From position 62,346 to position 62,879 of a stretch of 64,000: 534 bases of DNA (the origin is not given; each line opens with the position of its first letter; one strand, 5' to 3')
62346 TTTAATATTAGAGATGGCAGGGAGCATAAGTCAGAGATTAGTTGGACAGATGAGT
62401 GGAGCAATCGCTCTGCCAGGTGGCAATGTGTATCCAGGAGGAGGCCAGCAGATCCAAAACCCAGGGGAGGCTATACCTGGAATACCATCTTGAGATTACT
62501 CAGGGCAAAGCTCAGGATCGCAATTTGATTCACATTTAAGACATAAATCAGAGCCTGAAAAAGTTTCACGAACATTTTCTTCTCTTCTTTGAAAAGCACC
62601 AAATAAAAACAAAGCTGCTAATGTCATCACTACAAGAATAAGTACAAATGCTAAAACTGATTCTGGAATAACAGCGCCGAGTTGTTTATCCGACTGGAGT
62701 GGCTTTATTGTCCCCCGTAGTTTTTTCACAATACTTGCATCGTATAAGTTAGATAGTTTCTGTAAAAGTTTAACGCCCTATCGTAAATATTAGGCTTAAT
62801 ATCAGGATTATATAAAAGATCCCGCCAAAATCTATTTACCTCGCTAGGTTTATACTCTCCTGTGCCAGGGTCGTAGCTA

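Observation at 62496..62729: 77-aa membrane protein resembling a Flp-type pilin but with a C-terminal four-Cys tail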

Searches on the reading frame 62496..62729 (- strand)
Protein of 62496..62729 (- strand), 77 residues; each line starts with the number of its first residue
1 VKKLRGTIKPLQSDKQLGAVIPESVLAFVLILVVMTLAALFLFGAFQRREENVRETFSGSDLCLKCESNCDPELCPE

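Call 5: search_protein_families(library=pfam, proteins=[window:62496-62729:-], max_evalue=1)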
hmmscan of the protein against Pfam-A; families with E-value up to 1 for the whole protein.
window:62496-62729:- (77 aa): 0 families

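Call 6: search_protein_families(library=ncbifam, proteins=[window:62496-62729:-], max_evalue=1)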
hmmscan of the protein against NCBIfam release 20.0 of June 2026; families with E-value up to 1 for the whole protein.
window:62496-62729:- (77 aa): 1 family
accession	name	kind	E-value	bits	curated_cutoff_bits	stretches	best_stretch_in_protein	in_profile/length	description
NF011930.0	PRK15401.1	equivalog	0.18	11.2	267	1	30-62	144-176/214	DNA oxidative demethylase AlkB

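Call 7: find_homologous_proteins(query=window:62496-62729:-, max_evalue=10)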
Query window:62496-62729:- (77 aa): 1 proteins with E <= 10 among 2 candidates.
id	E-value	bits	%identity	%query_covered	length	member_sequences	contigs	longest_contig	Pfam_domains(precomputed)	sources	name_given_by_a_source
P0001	3.4e-43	162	100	100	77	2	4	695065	-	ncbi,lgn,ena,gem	-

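Call 9: find_encoding_contigs(protein=P0001, flank=10000)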
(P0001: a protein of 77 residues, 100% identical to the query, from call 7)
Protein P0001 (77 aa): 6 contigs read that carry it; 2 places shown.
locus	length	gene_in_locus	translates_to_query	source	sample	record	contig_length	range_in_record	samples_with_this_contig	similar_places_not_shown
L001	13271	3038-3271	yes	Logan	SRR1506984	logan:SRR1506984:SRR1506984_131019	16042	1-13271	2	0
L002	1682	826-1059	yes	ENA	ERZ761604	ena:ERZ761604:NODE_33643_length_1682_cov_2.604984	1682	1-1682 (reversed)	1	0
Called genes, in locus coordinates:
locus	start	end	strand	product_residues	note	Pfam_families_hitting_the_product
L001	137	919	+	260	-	-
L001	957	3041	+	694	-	-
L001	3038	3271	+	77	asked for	-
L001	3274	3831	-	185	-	-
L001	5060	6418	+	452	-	PF00669:Flagellin_N, PF00700:Flagellin_C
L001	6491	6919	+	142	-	-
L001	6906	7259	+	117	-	-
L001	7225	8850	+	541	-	-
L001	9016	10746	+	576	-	-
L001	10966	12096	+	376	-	-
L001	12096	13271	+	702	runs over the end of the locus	PF01841:Transglut_core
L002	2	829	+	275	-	?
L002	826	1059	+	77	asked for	-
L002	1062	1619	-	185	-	-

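Call 12: search_protein_families(library=pfam, proteins=[L001:110-919:+, L001:849-3041:+, L001:957-3041:+], max_evalue=5)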
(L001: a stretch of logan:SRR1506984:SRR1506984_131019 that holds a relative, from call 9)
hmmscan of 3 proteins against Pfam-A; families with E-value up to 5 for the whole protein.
L001:110-919:+ (269 aa): 0 families

L001:849-3041:+ (730 aa): 0 families

L001:957-3041:+ (694 aa): 0 families

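Call 13: find_homologous_proteins(query=L001:957-3041:+, max_evalue=0.001)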
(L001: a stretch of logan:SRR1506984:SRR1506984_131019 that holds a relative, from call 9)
Query L001:957-3041:+ (694 aa): 3 proteins with E <= 0.001 among 8000 candidates.
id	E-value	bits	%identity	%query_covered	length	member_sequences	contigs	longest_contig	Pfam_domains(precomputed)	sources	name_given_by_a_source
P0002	0.0e+0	1586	100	100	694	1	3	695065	-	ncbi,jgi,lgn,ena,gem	-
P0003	5.2e-250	850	53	100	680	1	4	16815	-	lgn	-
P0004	3.4e-170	586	44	100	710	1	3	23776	-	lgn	-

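Call 14: find_encoding_contigs(protein=P0003, flank=10000, max_places=4)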
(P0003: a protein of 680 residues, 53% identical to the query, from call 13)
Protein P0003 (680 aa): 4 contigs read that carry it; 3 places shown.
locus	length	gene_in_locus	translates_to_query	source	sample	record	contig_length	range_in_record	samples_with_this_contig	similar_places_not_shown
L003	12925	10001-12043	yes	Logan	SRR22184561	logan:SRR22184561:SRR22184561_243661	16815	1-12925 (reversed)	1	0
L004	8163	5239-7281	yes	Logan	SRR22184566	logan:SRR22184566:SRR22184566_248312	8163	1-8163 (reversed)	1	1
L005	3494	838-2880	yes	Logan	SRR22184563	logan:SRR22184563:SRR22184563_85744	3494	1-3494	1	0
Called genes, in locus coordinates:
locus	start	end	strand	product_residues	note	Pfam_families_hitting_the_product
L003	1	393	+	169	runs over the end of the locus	-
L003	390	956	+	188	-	-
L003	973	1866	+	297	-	PF00849:PseudoU_synth_2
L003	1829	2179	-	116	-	-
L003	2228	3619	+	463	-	PF00890:FAD_binding_2 (faint), PF01134:GIDA (faint), PF01266:DAO (faint), PF07992:Pyr_redox_2, PF12831:FAD_oxidored (weak), PF13738:Pyr_redox_3, PF00070:Pyr_redox, PF02852:Pyr_redox_dim, +2 more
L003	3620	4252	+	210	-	PF21948:LplA-B_cat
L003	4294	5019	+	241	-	PF01066:CDP-OH_P_transf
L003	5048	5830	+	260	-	-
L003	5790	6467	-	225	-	-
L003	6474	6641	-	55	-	-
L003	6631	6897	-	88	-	PF05402:PqqD (weak)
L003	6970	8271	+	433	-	-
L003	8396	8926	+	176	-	-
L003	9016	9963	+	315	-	-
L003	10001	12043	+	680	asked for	-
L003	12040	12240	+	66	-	-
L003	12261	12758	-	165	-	-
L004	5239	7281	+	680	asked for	-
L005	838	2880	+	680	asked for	-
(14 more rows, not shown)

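Call 15: find_encoding_contigs(protein=P0004, flank=10000, max_places=4)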
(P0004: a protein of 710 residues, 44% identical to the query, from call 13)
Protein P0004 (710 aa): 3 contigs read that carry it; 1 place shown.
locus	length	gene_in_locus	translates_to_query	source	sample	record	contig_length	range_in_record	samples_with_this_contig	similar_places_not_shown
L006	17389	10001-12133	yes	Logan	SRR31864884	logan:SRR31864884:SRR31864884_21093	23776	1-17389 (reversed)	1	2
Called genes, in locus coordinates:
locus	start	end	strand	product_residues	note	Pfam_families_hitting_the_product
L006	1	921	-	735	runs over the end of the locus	PF13524:Glyco_trans_1_2, PF13692:Glyco_trans_1_4 (faint), PF00534:Glycos_transf_1 (weak)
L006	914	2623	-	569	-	PF00535:Glycos_transf_2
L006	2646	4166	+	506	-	PF13231:PMT_2 (weak)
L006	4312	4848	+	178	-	-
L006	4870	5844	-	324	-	PF08545:ACP_syn_III, PF08541:ACP_syn_III_C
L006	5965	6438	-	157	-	-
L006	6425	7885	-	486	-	PF00342:PGI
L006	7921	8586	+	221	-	PF08242:Methyltransf_12 (weak), PF13649:Methyltransf_25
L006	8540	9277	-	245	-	PF01066:CDP-OH_P_transf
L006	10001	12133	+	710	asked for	-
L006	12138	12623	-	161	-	-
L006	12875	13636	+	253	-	-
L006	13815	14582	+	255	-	PF01391:Collagen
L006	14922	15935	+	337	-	PF13936:HTH_38 (weak)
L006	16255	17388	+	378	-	?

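Call 16: find_encoding_contigs(protein=P0002, flank=10000, max_places=4)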
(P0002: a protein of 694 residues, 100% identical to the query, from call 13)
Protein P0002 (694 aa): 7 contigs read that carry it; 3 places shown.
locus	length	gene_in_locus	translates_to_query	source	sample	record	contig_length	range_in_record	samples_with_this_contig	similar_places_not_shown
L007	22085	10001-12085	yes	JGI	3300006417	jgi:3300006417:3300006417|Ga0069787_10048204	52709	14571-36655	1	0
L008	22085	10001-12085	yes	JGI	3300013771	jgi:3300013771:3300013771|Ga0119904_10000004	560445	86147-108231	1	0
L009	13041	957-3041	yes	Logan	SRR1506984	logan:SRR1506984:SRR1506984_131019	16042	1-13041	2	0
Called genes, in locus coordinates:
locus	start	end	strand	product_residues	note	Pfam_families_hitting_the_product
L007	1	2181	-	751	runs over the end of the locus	PF13524:Glyco_trans_1_2, PF00534:Glycos_transf_1, PF13692:Glyco_trans_1_4 (weak)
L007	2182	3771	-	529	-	PF00535:Glycos_transf_2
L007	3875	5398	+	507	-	PF13231:PMT_2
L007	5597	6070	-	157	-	-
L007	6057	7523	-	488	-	PF00342:PGI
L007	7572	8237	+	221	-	PF08242:Methyltransf_12, PF13649:Methyltransf_25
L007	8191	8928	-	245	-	PF01066:CDP-OH_P_transf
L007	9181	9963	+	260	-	-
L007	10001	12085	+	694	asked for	-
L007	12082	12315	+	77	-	-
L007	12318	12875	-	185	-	-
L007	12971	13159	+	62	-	-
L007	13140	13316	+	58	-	-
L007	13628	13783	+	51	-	-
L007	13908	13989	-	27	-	-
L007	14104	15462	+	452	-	PF00669:Flagellin_N, PF00700:Flagellin_C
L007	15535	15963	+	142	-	-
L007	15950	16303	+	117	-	-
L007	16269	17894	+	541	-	-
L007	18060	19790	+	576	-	-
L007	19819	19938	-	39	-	-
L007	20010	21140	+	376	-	-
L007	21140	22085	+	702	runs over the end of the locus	PF01841:Transglut_core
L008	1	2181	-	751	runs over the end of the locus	PF13524:Glyco_trans_1_2, PF00534:Glycos_transf_1, PF13692:Glyco_trans_1_4 (weak)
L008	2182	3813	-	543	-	PF00535:Glycos_transf_2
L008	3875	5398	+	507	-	PF13231:PMT_2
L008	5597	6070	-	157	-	-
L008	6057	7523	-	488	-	PF00342:PGI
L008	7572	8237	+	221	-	PF08242:Methyltransf_12, PF13649:Methyltransf_25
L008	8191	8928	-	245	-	PF01066:CDP-OH_P_transf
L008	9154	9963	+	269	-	-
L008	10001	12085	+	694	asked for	-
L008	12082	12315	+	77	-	-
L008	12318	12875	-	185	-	-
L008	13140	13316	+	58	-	-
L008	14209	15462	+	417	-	PF00669:Flagellin_N, PF00700:Flagellin_C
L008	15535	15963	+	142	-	-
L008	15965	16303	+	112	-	-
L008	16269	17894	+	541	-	-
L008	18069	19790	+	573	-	-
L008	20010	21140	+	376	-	-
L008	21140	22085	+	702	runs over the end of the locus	PF01841:Transglut_core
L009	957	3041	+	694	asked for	-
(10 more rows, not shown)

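Call 21: find_related_loci(query=A2, collection=genome_contigs, flank=6000)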
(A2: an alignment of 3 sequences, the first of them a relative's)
Query A2 (694 aa) in genome_contigs; peptide patterns used: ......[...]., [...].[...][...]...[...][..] (x = any residue, [..] = any of these).
42 stretches matched a pattern, but none encodes a relative of the query by tblastn (E <= 1e-3).

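Call 22: find_related_loci(query=A2, collection=metagenome_contigs, flank=5000)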
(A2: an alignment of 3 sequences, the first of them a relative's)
Query A2 (694 aa) in metagenome_contigs; peptide patterns used: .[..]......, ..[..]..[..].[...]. (x = any residue, [..] = any of these).
72 stretches matched a pattern, but none encodes a relative of the query by tblastn (E <= 1e-3).

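Call 33: find_related_loci(query=A3, collection=metagenome_contigs, flank=6000)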
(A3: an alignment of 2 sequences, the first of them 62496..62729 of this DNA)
Query A3 (77 aa) in metagenome_contigs; peptide patterns used: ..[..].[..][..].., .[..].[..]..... (x = any residue, [..] = any of these).
453 stretches matched a pattern; 1 encode a relative of the query (tblastn E <= 1e-3); 1 distinct loci.
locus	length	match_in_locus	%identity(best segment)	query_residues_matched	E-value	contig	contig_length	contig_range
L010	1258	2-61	100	58-77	2e-11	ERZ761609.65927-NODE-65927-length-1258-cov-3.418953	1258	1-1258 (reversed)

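Call 35: search_protein_representatives(protein=window:62496-62729:-)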
Query: 77 residues. Proteins with E-value up to 0.001 (for the whole library): 2; up to 1e-10: 2; up to 1e-30: 0. The best 2 are listed.
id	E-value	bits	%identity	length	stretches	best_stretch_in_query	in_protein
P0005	7.4e-19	83.5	61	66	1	17-77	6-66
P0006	2.0e-11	59.9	41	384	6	20-58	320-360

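Call 38: search_solved_structures(query=A2, max_evalue=1)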
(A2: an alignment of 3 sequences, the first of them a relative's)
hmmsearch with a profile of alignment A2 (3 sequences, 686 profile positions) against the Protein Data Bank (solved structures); distinct sequences matched with E-value up to 1: 5.
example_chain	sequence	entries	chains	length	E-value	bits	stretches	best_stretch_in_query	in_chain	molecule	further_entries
8tp9_D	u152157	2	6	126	0.27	12.5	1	91-131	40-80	Heavy chain of Fab 2-2-1G06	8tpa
29cp_H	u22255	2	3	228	0.67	11.2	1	91-131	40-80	Fab Heavy Chain | antibody heavy chain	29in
6nis_H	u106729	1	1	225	0.71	11.1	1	92-136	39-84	MZ24 antibody heavy chain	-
7zlk_M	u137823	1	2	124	0.82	10.9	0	90-128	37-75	ACS122 heavy chain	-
9mqd_H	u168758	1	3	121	0.97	10.7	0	91-142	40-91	Heavy chain of Fab 310-12D03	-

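Call 39: search_solved_structures(query=A3, max_evalue=10, show_alignments=3)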
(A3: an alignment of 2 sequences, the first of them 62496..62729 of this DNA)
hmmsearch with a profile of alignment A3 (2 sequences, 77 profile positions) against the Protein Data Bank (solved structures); distinct sequences matched with E-value up to 10: 4.
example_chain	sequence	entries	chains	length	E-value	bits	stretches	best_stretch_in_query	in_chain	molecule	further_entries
2zt9_G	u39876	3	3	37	1.1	12.5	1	28-48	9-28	Cytochrome b6-f complex subunit 5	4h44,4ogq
9dlf_C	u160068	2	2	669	5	10.3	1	29-49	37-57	Arabinosyltransferase AftB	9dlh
9h2s_A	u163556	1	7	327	5.5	10.2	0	27-57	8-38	Low conductance mechanosensitive channel YnaI,Small-conductance mechanosensitive channel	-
9h2v_A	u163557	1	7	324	6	10.1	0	27-57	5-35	Low conductance mechanosensitive channel YnaI,Small-conductance mechanosensitive channel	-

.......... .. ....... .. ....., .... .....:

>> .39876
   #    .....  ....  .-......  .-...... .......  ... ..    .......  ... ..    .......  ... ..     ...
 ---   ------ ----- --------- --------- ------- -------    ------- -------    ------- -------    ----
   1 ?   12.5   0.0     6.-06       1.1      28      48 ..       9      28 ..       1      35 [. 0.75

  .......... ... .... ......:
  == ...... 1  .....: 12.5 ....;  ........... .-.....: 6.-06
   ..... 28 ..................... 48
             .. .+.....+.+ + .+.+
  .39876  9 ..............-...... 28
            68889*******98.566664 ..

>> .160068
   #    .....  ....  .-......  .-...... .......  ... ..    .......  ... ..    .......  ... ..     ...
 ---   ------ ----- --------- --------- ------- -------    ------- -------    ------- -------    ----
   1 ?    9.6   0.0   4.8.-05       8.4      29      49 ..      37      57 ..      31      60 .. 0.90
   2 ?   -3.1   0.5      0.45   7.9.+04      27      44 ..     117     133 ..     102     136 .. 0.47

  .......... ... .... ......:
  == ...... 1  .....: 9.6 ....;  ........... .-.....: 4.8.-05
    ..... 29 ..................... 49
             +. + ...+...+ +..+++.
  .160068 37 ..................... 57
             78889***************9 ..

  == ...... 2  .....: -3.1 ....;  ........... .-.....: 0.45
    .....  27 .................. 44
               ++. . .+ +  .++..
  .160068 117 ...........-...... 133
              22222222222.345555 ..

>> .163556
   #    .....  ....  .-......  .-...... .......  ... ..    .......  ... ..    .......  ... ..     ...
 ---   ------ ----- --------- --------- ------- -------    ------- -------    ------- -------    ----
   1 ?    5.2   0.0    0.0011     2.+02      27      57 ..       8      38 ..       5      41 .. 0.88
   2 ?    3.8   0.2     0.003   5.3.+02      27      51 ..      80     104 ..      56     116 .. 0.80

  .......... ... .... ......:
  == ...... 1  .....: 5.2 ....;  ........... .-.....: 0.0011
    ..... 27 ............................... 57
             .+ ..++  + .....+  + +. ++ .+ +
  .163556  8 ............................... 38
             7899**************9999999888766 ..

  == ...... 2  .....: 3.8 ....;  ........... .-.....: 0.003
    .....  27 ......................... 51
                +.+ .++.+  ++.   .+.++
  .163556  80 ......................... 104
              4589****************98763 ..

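Call 42: find_homologous_proteins(query=A2, max_evalue=0.01)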
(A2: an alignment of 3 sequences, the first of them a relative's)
Query A2 (3 sequences) (694 aa, profile of the alignment): 3 proteins with E <= 0.01 among 8000 candidates.
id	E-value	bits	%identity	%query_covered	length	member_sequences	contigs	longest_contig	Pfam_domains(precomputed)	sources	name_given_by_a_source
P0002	0.0e+0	1318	100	100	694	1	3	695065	-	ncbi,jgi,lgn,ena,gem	-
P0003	0.0e+0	1315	53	100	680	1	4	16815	-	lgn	-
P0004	0.0e+0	1194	44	100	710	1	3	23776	-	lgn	-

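Call 48: predict_structure(alignment_id=A2)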
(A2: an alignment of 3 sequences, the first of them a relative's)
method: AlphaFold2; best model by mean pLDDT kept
length: 694 residues; sequences in the alignment: 3
mean_pLDDT: 34.6   pTM: 0.27
mean pLDDT of the five models: 34.6, 32.8, 31.4, 30.4, 30.2
residues with pLDDT >= 90: 0; 70-90: 5; 50-70: 129; < 50: 560
segments of 3 or more residues with pLDDT < 50: 1-4, 39-45, 61-66, 81-117, 139-158, 170-624, 666-694
pLDDT, mean of each block of 10 residues (from residue 1): 49 55 55 52 53 62 46 61 31 25 27 43 60 60 35 39 57 35 31 34 24 21 22 25 24 22 22 22 27 22 26 29 24 24 24 23 21 20 19 22 21 22 23 28 32 31 33 24 23 25 26 26 25 28 28 38 48 30 32 35 46 33 51 63 68 55 49 41 34 24
secondary structure, 60 per line:
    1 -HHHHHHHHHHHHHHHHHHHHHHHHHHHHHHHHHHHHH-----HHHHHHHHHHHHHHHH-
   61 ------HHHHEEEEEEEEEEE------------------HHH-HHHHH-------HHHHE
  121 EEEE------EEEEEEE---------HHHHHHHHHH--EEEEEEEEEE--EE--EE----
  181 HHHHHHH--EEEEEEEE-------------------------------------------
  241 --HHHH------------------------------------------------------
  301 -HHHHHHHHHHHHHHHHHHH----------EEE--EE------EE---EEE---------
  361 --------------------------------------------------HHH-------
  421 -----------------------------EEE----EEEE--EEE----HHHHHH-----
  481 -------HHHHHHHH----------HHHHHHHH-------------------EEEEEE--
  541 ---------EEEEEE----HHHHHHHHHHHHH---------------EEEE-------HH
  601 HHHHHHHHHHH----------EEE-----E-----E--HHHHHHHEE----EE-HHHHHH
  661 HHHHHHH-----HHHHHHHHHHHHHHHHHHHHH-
elements in order (helices of 4 or more, strands of 3 or more residues): H2-38 H44-59 H67-70 E71-81 H104-108 H116-119 E120-124 E131-137 H147-156 E159-168 H181-187 E190-197 H243-246 H302-320 E331-333 E349-351 E450-452 E457-460 E463-465 H470-475 H488-495 H506-513 E533-538 E550-555 H560-572 E588-591 H599-611 E622-624 H639-645 H655-667 H673-693

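Call 54: predict_structure(alignment_id=A3)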
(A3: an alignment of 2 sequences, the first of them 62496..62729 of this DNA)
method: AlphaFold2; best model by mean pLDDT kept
length: 77 residues; sequences in the alignment: 2
mean_pLDDT: 64.8   pTM: 0.35
mean pLDDT of the five models: 64.8, 63.6, 62.8, 62.7, 57.1
residues with pLDDT >= 90: 13; 70-90: 12; 50-70: 34; < 50: 18
segments of 3 or more residues with pLDDT < 50: 58-65
pLDDT, mean of each block of 10 residues (from residue 1): 55 53 85 93 75 51 49 53
secondary structure, 60 per line:
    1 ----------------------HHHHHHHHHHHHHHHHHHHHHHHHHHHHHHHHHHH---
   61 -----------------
elements in order: H23-57
